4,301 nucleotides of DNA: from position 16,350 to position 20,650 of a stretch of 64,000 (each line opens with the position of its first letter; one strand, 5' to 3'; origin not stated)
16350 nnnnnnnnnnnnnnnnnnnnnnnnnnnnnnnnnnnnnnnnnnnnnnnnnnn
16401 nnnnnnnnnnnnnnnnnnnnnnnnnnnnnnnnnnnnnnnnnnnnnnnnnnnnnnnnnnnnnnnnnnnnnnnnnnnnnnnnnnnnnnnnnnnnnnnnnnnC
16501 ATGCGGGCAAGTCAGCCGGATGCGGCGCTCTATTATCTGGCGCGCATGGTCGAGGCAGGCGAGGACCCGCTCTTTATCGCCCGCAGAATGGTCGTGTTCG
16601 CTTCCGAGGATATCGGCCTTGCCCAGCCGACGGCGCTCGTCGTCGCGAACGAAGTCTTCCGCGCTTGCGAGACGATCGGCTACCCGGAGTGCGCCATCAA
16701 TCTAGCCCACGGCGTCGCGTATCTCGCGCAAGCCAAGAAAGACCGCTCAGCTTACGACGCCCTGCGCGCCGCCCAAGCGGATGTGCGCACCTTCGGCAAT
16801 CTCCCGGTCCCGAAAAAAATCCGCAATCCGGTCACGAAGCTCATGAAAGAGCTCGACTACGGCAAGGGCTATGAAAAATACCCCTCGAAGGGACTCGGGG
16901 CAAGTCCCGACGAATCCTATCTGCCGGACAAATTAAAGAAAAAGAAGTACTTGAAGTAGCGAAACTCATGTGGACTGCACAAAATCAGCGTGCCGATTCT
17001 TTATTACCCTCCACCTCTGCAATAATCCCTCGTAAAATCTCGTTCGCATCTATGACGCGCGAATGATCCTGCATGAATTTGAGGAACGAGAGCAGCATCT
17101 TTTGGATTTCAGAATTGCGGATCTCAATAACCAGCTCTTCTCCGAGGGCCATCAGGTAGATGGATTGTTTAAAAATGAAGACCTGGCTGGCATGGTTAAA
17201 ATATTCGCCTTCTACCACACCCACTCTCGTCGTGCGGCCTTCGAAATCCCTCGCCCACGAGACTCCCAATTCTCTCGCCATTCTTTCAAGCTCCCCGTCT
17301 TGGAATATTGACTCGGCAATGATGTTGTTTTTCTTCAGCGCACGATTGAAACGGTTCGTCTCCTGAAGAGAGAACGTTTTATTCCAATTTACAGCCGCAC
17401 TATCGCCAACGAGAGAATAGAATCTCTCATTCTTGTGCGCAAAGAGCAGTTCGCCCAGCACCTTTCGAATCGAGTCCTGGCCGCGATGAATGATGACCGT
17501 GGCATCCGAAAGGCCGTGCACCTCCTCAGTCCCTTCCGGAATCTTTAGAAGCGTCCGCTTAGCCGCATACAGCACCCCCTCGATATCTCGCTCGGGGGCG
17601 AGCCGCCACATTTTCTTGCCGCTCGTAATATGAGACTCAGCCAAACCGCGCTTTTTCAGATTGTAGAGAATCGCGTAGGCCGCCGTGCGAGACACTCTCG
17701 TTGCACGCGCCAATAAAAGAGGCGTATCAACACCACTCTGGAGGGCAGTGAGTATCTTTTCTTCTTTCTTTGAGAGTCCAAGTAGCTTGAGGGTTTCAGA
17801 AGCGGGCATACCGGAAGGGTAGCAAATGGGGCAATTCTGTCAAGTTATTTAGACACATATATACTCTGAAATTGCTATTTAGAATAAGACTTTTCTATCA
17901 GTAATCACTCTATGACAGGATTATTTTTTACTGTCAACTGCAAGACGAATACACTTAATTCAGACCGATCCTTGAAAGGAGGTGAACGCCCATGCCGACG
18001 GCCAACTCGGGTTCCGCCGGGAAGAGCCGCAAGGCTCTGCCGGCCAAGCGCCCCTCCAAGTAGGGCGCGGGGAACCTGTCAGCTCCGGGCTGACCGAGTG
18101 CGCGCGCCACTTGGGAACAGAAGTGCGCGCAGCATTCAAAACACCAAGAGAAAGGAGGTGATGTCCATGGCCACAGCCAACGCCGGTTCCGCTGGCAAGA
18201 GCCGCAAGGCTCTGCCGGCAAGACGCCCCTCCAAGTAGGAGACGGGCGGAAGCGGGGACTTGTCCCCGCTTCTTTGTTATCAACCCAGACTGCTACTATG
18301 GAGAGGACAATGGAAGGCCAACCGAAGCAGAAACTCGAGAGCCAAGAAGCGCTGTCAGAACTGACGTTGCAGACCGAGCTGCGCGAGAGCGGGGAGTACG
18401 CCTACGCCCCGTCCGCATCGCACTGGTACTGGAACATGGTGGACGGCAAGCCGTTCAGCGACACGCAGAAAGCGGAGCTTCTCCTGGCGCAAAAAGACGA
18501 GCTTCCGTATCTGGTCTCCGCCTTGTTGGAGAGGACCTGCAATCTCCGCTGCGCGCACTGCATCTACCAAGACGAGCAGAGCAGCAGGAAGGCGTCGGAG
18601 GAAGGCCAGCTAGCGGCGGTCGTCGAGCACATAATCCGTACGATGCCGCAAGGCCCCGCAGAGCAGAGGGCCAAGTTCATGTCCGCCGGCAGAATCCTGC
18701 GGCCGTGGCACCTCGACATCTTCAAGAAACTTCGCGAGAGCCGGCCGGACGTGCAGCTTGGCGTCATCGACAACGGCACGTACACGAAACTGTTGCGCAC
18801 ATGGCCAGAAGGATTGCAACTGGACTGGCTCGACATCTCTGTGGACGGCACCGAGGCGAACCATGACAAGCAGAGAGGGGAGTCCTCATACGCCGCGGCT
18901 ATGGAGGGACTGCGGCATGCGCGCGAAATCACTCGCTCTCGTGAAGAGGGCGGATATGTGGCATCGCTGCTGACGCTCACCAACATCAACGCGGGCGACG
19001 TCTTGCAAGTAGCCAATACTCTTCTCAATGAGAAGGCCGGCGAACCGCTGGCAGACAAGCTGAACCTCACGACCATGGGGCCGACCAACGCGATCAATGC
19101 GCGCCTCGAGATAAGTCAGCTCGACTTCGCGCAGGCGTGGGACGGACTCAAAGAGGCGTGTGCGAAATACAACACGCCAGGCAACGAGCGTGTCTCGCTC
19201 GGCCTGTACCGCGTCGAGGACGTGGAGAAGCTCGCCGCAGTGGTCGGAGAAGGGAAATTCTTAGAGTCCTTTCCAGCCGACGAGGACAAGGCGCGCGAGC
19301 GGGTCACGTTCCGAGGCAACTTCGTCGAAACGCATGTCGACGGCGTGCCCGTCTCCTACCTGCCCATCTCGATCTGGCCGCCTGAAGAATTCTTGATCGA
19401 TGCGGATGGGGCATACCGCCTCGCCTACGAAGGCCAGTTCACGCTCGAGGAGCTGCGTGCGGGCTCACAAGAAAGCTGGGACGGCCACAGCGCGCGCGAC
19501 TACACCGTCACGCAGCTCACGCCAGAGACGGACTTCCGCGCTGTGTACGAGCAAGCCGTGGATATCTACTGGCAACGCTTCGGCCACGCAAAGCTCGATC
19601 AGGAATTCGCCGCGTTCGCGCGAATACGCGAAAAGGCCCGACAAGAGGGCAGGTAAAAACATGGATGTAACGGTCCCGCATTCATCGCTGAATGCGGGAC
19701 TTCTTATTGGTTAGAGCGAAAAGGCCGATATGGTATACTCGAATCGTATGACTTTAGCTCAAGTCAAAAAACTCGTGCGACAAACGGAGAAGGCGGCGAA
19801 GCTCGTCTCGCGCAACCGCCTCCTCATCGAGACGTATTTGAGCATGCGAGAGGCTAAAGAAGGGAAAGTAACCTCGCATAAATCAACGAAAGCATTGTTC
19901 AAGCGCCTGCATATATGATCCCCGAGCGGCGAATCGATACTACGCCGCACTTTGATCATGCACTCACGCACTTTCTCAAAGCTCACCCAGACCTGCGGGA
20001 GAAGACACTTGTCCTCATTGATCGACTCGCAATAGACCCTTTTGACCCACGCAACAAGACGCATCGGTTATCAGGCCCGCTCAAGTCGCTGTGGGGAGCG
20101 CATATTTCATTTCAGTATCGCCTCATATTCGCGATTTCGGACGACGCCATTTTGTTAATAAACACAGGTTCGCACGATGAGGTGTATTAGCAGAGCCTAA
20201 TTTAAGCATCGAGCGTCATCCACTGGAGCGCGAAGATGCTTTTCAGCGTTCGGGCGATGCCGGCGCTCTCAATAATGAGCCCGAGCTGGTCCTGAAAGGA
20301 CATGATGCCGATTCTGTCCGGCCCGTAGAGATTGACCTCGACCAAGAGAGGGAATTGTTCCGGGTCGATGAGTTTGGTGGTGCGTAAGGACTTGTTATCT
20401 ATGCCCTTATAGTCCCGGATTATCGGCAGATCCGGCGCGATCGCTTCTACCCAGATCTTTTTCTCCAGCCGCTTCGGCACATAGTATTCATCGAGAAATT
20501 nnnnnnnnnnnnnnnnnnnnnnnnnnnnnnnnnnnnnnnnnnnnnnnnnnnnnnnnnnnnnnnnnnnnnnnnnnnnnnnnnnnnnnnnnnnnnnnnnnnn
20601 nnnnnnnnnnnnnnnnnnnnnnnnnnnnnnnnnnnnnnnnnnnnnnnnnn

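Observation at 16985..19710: Candidate RiPP-like module: two tandem near-identical 23-aa peptide genes, a radical-SAM enzyme, and a divergent TrmB-like regulator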

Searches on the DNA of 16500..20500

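Call 67: search_rna_families(source=window, start=16500, end=20500, threshold=evalue, max_evalue=1)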
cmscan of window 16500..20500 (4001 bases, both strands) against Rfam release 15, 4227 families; matches with E-value up to 1: 0.
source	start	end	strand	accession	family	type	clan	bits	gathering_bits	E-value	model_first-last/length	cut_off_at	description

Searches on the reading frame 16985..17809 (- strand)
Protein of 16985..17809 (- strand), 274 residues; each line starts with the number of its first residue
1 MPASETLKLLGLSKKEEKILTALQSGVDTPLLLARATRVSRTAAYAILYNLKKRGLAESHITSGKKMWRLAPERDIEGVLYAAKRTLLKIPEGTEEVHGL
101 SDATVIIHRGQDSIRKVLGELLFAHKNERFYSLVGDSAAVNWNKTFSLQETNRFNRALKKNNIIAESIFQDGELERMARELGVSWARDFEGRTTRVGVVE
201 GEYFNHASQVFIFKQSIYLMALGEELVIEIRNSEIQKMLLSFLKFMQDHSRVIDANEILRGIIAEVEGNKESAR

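Call 3: search_protein_families(library=ncbifam, proteins=[window:16985-17809:-], max_evalue=1)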
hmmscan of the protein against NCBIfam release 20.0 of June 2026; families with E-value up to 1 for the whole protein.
window:16985-17809:- (274 aa): 1 family
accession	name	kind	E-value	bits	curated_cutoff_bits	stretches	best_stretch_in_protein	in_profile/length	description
TIGR01884.1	cas_HTH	subfamily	0.0045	16.4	60.2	1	9-63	137-192/202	CRISPR-associated CARF protein Csa3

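Call 4: search_protein_families(library=pfam, proteins=[window:16985-17809:-], max_evalue=1)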
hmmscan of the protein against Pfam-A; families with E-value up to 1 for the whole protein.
window:16985-17809:- (274 aa): 2 families
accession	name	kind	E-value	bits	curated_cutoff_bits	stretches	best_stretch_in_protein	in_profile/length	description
PF01978.25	TrmB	-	3.4e-05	24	25.6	1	7-60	1-55/68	Sugar-specific transcriptional regulator TrmB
PF25213.1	HVO_A0261_N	-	0.0033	17.7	35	1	7-60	4-57/86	HVO_A0261 N-terminal domain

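Call 23: find_homologous_proteins(query=window:16985-17809:-, max_evalue=0.001)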
Query window:16985-17809:- (274 aa): 161 proteins with E <= 0.001 among 1913 candidates; the best 120 are listed.
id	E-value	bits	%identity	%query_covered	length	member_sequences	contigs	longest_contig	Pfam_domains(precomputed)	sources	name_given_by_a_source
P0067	8.7e-172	587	100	100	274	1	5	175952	-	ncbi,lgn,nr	ncbi:hypothetical protein HYV30_02405 [Candidatus Kaiserbacteria bacterium]|nr:hypothetical protein 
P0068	8.5e-135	466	80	99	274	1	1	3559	PF01978.26,PF25213.2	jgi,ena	-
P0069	1.5e-132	459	79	99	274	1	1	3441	PF01978.26,PF25213.2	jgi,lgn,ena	-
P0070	3.6e-132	457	79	99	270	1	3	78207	PF01978.26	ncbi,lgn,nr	ncbi:MAG: winged helix-turn-helix domain-containing protein [Candidatus Kaiserbacteria bacterium]|nr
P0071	7.4e-132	456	77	99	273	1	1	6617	PF01978.26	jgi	-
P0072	1.6e-131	455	79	97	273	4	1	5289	PF01978.26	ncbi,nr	ncbi:MAG: hypothetical protein EXS51_04585 [Candidatus Taylorbacteria bacterium]|nr:hypothetical pro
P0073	2.3e-131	455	78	99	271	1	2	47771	PF01978.26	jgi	jgi:Sugar-specific transcriptional regulator TrmB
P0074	6.1e-131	453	79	99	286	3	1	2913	PF01978.26,PF25213.2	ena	-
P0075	7.2e-130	450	78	96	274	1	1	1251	-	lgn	-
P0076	9.0e-130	450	77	99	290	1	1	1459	-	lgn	-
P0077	1.1e-129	449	77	99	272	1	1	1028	PF01978.26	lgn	-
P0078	2.1e-129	448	77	99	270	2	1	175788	PF01978.26,PF25213.2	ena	-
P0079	6.8e-129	447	79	97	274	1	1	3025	PF01978.26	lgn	-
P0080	9.9e-129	446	75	100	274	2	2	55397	PF01978.26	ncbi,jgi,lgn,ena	-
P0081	1.2e-128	446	76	99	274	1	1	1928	PF01978.26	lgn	-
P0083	1.5e-128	446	77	99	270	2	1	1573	PF01978.26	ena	-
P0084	2.5e-128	445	78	97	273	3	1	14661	PF01978.26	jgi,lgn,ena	-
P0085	5.1e-128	444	75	100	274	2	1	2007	PF01978.26,PF25213.2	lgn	-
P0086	6.9e-128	443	77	98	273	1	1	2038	PF01978.26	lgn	-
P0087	1.1e-127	443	75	99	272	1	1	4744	PF01978.26,PF13551.13,PF25213.2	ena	-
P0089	1.3e-127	442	76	97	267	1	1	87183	PF01978.26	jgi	jgi:hypothetical protein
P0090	1.9e-127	442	76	97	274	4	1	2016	PF01978.26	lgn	-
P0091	2.2e-127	442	78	96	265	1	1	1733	PF01978.26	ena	-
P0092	7.1e-127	440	77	97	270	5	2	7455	PF01978.26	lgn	-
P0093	8.1e-127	440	76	99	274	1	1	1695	PF01978.26,PF25213.2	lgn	-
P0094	8.9e-125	433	76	97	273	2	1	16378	PF01978.26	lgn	-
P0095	1.0e-124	433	76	97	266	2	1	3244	PF01978.26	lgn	-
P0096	1.2e-124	433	74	99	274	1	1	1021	PF01978.26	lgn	-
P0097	1.4e-123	429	75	97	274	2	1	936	PF01978.26,PF25213.2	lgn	-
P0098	7.8e-123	427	75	97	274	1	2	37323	PF01978.26,PF25213.2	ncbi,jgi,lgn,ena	ncbi:MAG: helix-turn-helix domain-containing protein [Candidatus Paceibacterota bacterium]|jgi:sugar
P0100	9.3e-122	423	71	99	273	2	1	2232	PF01978.26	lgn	-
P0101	1.3e-121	423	73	99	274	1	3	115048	PF01978.26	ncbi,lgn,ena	ncbi:MAG: helix-turn-helix domain-containing protein [Patescibacteria group bacterium]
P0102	1.6e-121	422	71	93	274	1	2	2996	PF01978.26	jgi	jgi:DNA-binding Lrp family transcriptional regulator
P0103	2.6e-121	422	73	99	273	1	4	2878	PF01978.26,PF25213.2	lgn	-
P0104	2.9e-121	422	72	99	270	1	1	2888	PF01978.26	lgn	-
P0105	5.1e-121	421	71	99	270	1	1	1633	PF01978.26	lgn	-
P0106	7.9e-121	420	73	99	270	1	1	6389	PF01978.26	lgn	-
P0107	7.6e-120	417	70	98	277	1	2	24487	PF01978.26,PF25213.2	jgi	jgi:DNA-binding MarR family transcriptional regulator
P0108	4.9e-119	414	71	99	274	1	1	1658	PF01978.26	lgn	-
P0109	1.2e-117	410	71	100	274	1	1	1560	PF01978.26,PF25213.2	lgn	-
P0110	1.3e-117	410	70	99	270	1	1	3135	PF01978.26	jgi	-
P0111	3.1e-117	408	70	98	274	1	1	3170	PF01978.26,PF25213.2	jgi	jgi:biotin operon repressor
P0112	3.2e-117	408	70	97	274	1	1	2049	PF01978.26,PF25213.2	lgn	-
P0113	3.3e-117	408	70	97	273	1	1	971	PF01978.26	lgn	-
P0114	1.3e-116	406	68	99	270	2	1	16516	PF01978.26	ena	-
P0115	2.0e-116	406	68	99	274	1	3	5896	PF01978.26,PF25213.2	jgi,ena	-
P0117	5.4e-114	398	67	99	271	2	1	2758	PF01978.26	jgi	-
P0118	3.3e-113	395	69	96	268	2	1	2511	PF01978.26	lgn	-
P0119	4.0e-113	395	69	97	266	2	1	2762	PF01978.26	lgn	-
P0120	4.8e-113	395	66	99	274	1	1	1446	PF01978.26,PF25213.2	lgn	-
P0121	5.2e-113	395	70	98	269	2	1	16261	PF01978.26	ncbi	-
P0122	6.9e-113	394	67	99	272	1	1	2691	PF01978.26,PF25213.2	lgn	-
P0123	9.7e-113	394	67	98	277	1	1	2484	PF01978.26,PF25213.2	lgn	-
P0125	3.0e-112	392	65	99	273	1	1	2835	PF01978.26,PF25213.2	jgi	-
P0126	5.7e-111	388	65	99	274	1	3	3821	PF01978.26,PF25213.2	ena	-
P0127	1.2e-110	387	66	100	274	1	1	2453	PF01978.26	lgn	-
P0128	2.4e-110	386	66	99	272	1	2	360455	PF01978.26,PF25213.2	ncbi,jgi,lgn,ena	-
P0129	3.4e-110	385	64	100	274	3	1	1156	PF01978.26,PF25213.2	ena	-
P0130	7.6e-110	384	65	97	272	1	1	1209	PF01978.26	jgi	jgi:DNA-binding MarR family transcriptional regulator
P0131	1.1e-109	384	65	99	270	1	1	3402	PF01978.26,PF25213.2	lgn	-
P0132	1.4e-109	383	64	100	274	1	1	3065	PF01978.26,PF25213.2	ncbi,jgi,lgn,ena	jgi:DNA-binding MarR family transcriptional regulator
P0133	1.8e-109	383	65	99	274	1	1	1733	PF01978.26,PF25213.2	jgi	jgi:biotin operon repressor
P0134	8.4e-109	381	66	95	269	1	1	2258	PF01978.26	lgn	-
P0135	2.7e-106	373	66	93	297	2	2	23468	PF01978.26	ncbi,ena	-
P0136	3.9e-106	372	64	97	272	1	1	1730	PF01978.26,PF25213.2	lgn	-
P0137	4.6e-106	372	61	99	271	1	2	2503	PF01978.26,PF25213.2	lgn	-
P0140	3.2e-103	363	63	97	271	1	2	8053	PF01978.26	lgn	-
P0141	8.4e-101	355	60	99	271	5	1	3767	PF01978.26,PF13551.13,PF25213.2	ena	-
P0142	1.1e-100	354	60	96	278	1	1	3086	PF01978.26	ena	-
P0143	1.0e-99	351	59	97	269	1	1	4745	PF01978.26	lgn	-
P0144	1.4e-99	351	57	99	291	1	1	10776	PF01978.26,PF12802.14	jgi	jgi:DNA-binding transcriptional ArsR family regulator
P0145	2.1e-98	347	60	97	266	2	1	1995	PF01978.26,PF13551.13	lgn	-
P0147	3.5e-98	346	58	99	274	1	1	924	PF01978.26,PF25213.2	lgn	-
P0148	4.9e-98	346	60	99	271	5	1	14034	PF01978.26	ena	-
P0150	3.3e-97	343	57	100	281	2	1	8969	PF01978.26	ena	-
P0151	3.6e-97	343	60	92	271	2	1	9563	PF01978.26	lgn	-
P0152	4.6e-97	342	60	96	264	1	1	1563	PF01978.26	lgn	-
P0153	7.1e-97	342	60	94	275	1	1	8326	PF01978.26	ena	-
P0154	2.4e-96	340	59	98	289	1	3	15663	PF01978.26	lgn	-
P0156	3.6e-95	336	58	96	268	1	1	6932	PF01978.26,PF12802.14,PF25213.2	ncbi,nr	ncbi:hypothetical protein HZC00_01135 [Candidatus Kaiserbacteria bacterium]|nr:hypothetical protein 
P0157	3.7e-95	336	56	100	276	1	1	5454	PF01978.26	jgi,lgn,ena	-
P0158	8.2e-95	335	56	99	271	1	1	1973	PF01978.26,PF25213.2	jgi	jgi:DNA-binding MarR family transcriptional regulator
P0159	8.8e-95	335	65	86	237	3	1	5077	PF01978.26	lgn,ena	-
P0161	1.5e-93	331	56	97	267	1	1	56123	PF01978.26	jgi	-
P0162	2.4e-93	330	57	96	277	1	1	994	PF01978.26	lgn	-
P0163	3.6e-93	330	58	96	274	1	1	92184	PF01978.26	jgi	jgi:hypothetical protein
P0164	1.4e-92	328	56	96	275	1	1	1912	PF01978.26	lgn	-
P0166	2.0e-92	327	56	93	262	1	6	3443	PF01978.26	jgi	-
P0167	2.9e-92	327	56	96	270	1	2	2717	PF01978.26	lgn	-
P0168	3.8e-92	326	55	97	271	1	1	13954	PF01978.26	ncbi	-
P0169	5.8e-92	326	56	100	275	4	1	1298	PF01978.26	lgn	-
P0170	1.6e-91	324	56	95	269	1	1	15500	PF01978.26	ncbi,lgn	-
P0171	3.4e-91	323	54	95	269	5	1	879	PF01978.26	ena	-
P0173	7.3e-91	322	56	95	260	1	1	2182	PF01978.26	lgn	-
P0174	1.0e-90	322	54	100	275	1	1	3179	PF01978.26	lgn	-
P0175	1.3e-90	321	55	96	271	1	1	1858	PF01978.26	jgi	jgi:sugar-specific transcriptional regulator TrmB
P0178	3.8e-89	316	55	99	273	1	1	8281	PF01978.26,PF12802.14,PF25213.2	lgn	-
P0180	1.5e-88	315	54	96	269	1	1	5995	PF01978.26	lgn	-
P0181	2.4e-88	314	52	100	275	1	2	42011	PF01978.26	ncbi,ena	-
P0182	3.2e-88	313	52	97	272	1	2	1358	PF01978.26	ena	-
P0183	3.5e-88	313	53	97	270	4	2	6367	PF01978.26,PF12802.14,PF25213.2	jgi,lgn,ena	jgi:Fe2+ or Zn2+ uptake regulation protein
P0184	5.3e-88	313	53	96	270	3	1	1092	PF01978.26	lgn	-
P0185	5.5e-88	313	53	95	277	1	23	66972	PF01978.26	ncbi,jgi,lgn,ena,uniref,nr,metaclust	ncbi:MAG: hypothetical protein A3D67_02375 [Candidatus Lloydbacteria bacterium RIFCSPHIGHO2_02_FULL_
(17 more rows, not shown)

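Call 25: find_encoding_contigs(protein=P0078, flank=4000, max_places=2)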
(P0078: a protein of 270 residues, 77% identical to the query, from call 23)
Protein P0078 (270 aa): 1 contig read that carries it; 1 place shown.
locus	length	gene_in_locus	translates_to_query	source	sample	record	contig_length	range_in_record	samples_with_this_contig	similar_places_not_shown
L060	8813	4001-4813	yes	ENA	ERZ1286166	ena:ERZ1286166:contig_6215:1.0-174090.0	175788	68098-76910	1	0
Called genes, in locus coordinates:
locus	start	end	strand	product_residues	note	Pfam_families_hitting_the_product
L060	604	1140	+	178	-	PF01966:HD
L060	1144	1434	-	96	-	PF14213:DUF4325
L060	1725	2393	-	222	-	-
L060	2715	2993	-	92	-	-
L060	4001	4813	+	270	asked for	PF01978:TrmB, PF25213:HVO_A0261_N (weak)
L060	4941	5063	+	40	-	-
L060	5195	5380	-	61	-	-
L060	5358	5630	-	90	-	-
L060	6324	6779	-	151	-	PF12002:MgsA_C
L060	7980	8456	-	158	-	PF00004:AAA, PF00158:Sigma54_activat (faint), PF05496:RuvB_N, PF07728:AAA_5, PF13173:AAA_14 (weak), PF16193:AAA_assoc_2 (faint)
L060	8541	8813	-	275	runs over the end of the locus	-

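Call 26: find_encoding_contigs(protein=P0128, flank=4000, max_places=2)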
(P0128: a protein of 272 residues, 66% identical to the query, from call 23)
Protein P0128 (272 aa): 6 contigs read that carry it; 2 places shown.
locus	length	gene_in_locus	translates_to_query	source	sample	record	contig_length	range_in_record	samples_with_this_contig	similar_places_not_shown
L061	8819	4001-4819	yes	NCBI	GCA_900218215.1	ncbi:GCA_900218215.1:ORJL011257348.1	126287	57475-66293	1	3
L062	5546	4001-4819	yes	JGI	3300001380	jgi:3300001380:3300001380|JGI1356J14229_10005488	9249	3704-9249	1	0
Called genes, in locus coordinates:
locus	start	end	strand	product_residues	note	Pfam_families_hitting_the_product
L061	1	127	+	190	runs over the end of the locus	PF00574:CLP_protease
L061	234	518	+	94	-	-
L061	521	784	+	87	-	PF05016:ParE_toxin (weak), PF15738:YafQ_toxin, PF24732:ParE_like (faint)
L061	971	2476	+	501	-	PF12072:RNase_Y_N, PF00013:KH_1 (weak), PF08668:HDOD (faint), PF01966:HD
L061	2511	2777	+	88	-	-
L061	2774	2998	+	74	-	PF07927:HicA_toxin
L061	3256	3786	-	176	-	-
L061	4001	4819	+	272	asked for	PF01978:TrmB, PF25213:HVO_A0261_N (weak)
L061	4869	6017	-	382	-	PF01637:ATPase_2 (weak), PF13173:AAA_14, PF13635:DUF4143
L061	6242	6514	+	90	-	PF00216:Bac_DNA_binding, PF18291:HU-HIG (weak)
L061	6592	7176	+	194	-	PF13563:2_5_RNA_ligase2, PF02834:LigT_PEase (faint)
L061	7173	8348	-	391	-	PF01078:Mg_chelatase (faint), PF05496:RuvB_N, PF07724:AAA_2 (weak), PF13173:AAA_14 (weak), PF00004:AAA, PF07728:AAA_5, PF16193:AAA_assoc_2, PF12002:MgsA_C, +2 more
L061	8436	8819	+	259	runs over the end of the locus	-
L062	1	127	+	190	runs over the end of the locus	PF00574:CLP_protease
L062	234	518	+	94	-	-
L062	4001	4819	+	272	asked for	PF01978:TrmB, PF25213:HVO_A0261_N (weak)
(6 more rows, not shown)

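Call 27: find_encoding_contigs(protein=P0185, flank=4000, max_places=3)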
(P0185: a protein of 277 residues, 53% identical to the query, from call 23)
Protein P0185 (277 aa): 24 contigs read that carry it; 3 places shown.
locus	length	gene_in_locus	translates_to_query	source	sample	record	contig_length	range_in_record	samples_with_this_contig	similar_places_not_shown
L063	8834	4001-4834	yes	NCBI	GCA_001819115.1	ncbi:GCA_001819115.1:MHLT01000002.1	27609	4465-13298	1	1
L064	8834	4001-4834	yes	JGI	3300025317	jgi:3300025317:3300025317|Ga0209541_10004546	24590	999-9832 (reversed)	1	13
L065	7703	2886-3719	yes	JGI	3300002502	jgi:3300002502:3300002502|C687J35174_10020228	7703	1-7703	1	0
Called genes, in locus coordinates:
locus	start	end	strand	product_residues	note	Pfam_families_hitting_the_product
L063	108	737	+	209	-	PF04367:DUF502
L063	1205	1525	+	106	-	-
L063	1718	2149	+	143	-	PF04756:OST3_OST6 (weak), PF00085:Thioredoxin, PF13098:Thioredoxin_2, PF13905:Thioredoxin_8 (faint)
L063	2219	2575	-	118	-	-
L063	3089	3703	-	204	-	-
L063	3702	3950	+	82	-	-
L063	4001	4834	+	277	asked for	PF01978:TrmB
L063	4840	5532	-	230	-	-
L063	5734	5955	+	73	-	-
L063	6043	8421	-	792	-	PF02739:5_3_exonuc_N, PF01367:5_3_exonuc, PF00476:DNA_pol_A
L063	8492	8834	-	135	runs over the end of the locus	PF02367:TsaE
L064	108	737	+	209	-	PF04367:DUF502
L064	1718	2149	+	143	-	PF04756:OST3_OST6 (weak), PF00085:Thioredoxin, PF13098:Thioredoxin_2, PF13905:Thioredoxin_8 (faint)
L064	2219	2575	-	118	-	-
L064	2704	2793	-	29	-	-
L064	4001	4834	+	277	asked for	PF01978:TrmB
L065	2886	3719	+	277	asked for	PF01978:TrmB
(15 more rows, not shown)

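Call 48: predict_structure(alignment_id=A3)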
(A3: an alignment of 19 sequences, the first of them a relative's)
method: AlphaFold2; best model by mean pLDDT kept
length: 274 residues; sequences in the alignment: 19
mean_pLDDT: 80.0   pTM: 0.58
mean pLDDT of the five models: 80.0, 79.2, 77.2, 75.5, 74.6
residues with pLDDT >= 90: 43; 70-90: 189; 50-70: 40; < 50: 2
segments of 3 or more residues with pLDDT < 50: none
pLDDT, mean of each block of 10 residues (from residue 1): 62 89 91 94 94 91 91 79 71 64 78 87 81 75 85 85 82 80 77 67 62 80 86 78 81 84 79 57
secondary structure, 60 per line:
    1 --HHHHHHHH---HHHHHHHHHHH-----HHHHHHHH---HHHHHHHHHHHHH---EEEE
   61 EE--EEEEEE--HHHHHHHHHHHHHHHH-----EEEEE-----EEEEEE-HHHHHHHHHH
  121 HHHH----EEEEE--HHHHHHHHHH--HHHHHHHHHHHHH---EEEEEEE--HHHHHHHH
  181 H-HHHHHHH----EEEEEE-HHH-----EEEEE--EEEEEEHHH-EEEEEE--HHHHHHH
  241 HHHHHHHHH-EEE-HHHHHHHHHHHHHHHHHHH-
elements in order: H3-10 H14-24 H30-37 H41-53 E57-62 E65-70 H73-88 E94-98 E104-109 H111-124 E129-133 H136-145 H148-160 E164-170 H173-181 H183-189 E194-199 E209-213 E216-221 E226-231 H234-249 E251-253 H255-273

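Call 68: search_protein_families(library=padloc, proteins=[window:16985-17809:-], max_evalue=0.01)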
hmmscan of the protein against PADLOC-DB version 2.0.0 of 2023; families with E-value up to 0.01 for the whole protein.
window:16985-17809:- (274 aa): 4 families
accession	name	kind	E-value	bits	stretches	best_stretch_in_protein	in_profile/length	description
PDLC01268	CasR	-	0.0017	16.3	1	9-62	119-169/179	"CAS-I,CAS-II,CAS-III,CAS-IV,CAS-V,CAS-VI; associated_signaling"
PDLC01849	CARF3--CARF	-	0.0035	15.1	1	10-59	134-183/197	-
PDLC01858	CARF3--CARF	-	0.004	15.1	0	6-60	136-190/204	-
PDLC01434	CasR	-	0.0063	14.4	0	9-61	124-175/191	"CAS-I,CAS-II,CAS-III,CAS-IV,CAS-V,CAS-VI; associated_signaling"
